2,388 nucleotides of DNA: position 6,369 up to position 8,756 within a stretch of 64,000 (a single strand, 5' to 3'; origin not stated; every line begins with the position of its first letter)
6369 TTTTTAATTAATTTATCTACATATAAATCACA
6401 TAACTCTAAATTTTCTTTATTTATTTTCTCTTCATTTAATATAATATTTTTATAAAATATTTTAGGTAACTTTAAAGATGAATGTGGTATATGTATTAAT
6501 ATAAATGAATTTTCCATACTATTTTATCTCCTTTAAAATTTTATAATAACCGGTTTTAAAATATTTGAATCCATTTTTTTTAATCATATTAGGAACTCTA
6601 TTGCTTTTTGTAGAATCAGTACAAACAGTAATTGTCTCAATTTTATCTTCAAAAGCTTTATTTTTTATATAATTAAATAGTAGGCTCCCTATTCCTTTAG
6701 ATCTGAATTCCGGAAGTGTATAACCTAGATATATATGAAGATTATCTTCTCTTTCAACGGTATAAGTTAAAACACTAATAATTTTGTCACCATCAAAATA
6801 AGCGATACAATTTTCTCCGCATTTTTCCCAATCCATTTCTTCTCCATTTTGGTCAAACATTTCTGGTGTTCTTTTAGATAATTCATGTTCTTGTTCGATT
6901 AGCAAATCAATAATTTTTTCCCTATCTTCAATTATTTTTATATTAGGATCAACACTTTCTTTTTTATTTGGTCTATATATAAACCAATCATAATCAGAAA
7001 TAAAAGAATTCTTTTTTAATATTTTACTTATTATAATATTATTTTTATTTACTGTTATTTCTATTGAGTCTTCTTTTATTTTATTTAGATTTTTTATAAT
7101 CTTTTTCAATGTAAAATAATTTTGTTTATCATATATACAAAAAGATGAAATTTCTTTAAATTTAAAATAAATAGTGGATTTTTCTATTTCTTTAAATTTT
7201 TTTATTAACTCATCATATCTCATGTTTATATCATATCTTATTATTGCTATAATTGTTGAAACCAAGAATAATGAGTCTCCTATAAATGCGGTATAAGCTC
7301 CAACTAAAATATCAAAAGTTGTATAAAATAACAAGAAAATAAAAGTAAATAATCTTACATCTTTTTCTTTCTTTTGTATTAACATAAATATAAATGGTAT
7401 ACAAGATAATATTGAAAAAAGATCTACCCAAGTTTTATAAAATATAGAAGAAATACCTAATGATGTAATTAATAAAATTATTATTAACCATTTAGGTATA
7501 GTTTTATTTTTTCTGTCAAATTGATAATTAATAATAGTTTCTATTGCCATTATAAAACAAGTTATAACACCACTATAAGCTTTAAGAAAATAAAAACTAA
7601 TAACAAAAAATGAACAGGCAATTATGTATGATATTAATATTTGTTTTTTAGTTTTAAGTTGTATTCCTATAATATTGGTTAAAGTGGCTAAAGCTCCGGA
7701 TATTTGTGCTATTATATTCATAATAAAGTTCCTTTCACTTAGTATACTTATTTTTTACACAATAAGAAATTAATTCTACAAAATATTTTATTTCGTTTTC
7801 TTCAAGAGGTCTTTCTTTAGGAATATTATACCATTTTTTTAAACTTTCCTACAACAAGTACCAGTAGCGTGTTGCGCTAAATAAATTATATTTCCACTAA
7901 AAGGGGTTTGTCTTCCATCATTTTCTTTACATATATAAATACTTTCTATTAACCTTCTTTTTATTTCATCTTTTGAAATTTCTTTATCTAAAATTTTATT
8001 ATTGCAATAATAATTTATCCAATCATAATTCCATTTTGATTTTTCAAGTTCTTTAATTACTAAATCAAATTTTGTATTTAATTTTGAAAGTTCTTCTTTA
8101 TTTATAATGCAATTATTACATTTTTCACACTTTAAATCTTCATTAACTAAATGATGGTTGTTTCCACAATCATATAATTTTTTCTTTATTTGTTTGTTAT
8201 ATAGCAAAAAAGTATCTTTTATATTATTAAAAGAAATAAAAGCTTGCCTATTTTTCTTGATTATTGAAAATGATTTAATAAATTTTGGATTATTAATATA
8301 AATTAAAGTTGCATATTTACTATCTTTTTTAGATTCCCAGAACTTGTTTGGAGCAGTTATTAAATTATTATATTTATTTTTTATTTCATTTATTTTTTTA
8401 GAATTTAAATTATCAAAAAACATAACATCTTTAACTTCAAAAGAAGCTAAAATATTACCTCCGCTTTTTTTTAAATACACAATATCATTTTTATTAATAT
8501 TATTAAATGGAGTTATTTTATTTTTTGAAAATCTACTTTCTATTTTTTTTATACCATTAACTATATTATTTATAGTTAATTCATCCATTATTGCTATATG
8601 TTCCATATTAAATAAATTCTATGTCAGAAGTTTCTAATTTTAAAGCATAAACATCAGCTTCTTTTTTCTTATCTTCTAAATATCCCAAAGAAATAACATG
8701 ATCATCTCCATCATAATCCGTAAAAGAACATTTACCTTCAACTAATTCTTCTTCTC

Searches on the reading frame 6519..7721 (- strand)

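Call 16: search_protein_families(library=pfam, proteins=[window:6519-7721:-], max_evalue=0.01)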
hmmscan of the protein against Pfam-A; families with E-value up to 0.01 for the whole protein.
window:6519-7721:- (400 aa): 6 families
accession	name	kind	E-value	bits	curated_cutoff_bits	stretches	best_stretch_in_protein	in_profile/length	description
PF10688.14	Imp-YgjV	-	2.8e-19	69.9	23.5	1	3-164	1-156/159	Bacterial inner membrane protein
PF00583.31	Acetyltransf_1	-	7.5e-09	36.3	20.7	1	287-385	19-116/116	Acetyltransferase (GNAT) family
PF13673.13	Acetyltransf_10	-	7.8e-07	29.6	23.6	1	301-372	29-96/128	Acetyltransferase (GNAT) domain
PF13508.13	Acetyltransf_7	-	2.9e-06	28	27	1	305-386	5-83/84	Acetyltransferase (GNAT) domain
PF00410.24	Ribosomal_S8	-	0.0029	18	24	1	209-281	10-74/126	Ribosomal protein S8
PF13480.13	Acetyltransf_6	-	0.0064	17.1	22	1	282-365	52-133/143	Acetyltransferase (GNAT) domain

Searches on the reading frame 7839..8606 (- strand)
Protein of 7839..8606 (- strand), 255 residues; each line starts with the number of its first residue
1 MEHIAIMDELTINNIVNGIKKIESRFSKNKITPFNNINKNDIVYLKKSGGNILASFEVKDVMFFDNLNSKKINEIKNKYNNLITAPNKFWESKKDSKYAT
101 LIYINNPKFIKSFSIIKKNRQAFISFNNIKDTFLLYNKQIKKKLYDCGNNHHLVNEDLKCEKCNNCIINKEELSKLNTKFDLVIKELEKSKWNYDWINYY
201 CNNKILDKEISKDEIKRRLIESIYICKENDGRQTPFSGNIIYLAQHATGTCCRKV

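Call 63: search_protein_families(library=pfam, proteins=[window:7839-8606:-], max_evalue=0.001)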
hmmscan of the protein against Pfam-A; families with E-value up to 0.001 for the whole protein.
window:7839-8606:- (255 aa): 1 family
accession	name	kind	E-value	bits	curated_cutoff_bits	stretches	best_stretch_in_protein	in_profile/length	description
PF13811.11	DUF4186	-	1.6e-11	44.6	25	1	210-254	37-78/109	Domain of unknown function (DUF4186)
